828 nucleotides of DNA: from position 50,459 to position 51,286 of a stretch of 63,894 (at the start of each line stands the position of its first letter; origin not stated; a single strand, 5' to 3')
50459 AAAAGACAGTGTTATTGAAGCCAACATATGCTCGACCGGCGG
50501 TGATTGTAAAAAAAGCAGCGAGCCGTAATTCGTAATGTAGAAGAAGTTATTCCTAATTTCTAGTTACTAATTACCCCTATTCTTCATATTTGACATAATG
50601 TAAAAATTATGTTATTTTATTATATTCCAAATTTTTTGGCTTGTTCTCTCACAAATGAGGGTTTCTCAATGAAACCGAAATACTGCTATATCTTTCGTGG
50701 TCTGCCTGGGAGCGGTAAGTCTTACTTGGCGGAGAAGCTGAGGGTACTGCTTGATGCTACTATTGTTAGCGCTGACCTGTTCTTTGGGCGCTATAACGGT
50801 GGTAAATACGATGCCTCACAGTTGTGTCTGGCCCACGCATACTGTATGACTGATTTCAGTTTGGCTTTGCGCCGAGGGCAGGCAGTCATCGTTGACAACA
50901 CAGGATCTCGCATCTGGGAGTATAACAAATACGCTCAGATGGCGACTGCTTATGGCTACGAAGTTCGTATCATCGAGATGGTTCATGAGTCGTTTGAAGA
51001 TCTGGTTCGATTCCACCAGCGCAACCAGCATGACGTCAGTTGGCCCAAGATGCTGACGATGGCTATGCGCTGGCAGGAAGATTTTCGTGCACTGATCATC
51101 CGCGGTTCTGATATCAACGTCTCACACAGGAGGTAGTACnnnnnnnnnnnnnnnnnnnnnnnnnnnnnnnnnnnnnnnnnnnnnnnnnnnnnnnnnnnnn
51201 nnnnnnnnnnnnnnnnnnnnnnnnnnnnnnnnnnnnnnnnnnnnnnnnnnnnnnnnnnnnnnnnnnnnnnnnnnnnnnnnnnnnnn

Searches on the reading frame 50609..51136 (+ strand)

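Call 106: search_protein_families(library=pfam, max_evalue=0.01, proteins=[window:50609-51136:+])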
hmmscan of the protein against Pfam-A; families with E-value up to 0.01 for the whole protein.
window:50609-51136:+ (175 aa): 2 families
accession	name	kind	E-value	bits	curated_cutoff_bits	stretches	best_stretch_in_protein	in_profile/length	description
PF13671.12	AAA_33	-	1.6e-14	54.8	27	1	28-141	3-121/143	AAA domain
PF06414.18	Zeta_toxin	-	0.00012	22.1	22.3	1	26-140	18-145/199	Zeta toxin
